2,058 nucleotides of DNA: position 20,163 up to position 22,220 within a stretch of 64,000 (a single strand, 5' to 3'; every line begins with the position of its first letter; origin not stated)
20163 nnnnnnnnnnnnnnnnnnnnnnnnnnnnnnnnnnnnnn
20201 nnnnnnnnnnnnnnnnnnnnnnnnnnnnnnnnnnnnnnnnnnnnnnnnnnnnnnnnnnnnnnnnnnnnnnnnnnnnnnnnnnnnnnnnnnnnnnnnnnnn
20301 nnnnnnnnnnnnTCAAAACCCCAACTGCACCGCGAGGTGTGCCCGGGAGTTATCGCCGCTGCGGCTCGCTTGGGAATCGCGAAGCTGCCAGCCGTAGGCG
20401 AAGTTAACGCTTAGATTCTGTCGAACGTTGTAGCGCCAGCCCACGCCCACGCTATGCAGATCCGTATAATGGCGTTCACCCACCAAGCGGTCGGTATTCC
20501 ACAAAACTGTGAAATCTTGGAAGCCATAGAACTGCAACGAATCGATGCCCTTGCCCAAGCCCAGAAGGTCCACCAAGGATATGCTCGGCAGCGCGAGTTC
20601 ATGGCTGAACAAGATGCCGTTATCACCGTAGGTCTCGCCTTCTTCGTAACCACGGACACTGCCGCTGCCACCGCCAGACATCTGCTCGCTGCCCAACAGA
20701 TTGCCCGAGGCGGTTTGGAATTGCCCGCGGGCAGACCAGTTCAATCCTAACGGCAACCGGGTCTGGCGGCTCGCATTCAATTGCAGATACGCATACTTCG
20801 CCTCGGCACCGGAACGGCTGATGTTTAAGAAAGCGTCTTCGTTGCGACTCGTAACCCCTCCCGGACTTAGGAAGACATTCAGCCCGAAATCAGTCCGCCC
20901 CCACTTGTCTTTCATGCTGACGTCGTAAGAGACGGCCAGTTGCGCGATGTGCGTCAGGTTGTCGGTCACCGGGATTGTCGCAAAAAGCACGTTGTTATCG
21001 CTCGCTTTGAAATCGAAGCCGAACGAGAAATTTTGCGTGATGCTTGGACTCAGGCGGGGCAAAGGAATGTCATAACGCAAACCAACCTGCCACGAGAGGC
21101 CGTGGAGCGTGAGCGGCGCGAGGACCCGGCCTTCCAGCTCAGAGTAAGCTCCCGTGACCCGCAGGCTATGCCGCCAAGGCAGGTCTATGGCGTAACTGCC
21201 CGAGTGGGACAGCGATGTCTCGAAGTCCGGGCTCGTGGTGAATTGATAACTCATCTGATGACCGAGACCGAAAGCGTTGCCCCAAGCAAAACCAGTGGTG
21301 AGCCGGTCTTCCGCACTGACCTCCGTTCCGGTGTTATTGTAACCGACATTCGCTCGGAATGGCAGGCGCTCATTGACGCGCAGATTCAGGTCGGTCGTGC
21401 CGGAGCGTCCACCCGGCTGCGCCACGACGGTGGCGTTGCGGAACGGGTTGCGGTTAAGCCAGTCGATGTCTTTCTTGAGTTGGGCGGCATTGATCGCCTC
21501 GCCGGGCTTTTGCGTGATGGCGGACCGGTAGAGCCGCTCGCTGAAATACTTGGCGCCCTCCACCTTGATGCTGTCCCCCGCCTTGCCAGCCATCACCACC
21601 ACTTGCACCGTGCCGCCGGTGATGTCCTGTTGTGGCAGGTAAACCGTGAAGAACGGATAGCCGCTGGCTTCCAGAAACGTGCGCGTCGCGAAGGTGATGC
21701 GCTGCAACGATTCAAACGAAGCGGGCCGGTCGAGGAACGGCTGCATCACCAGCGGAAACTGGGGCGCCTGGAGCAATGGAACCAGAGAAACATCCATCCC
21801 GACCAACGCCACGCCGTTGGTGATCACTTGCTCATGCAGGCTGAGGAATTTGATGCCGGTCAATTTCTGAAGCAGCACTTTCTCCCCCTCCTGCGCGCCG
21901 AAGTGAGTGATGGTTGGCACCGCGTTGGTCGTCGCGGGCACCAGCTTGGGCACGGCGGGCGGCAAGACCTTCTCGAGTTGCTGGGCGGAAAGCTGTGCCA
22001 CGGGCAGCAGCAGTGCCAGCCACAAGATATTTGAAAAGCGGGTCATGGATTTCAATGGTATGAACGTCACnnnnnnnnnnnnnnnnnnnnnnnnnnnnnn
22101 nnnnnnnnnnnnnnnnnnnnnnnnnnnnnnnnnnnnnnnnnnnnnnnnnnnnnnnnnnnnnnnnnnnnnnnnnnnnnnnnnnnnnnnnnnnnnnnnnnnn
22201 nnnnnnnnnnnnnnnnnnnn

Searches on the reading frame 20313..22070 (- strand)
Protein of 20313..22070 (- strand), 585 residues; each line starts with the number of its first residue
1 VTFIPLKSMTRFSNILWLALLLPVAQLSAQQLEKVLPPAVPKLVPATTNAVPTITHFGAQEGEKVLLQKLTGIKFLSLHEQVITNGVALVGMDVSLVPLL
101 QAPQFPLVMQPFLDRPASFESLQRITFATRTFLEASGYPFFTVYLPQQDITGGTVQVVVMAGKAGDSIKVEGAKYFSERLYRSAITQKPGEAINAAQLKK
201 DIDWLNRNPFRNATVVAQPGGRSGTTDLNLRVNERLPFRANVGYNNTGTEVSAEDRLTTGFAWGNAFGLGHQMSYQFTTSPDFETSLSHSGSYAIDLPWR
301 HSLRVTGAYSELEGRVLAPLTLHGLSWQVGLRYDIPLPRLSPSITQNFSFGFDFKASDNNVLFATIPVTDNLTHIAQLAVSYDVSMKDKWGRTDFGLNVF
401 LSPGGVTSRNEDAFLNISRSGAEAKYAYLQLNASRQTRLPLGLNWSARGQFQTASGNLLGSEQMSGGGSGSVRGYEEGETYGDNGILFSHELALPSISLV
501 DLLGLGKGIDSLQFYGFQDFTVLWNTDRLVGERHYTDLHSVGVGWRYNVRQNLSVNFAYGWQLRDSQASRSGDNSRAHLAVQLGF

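Call 20: search_protein_families(library=pfam, proteins=[window:20313-22070:-], max_evalue=0.01)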
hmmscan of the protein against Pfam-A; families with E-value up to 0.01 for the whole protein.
window:20313-22070:- (585 aa): 3 families
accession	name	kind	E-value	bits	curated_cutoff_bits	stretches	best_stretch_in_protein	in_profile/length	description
PF03865.19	ShlB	-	1.3e-24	87.7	22.7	1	224-501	1-272/311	Haemolysin secretion/activation protein ShlB/FhaC/HecB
PF08479.16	POTRA_2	-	3.9e-09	36.7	24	1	105-162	19-76/76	POTRA domain, ShlB-type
PF07244.20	POTRA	-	4.9e-08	34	21.3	1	167-235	5-79/79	Surface antigen variable number repeat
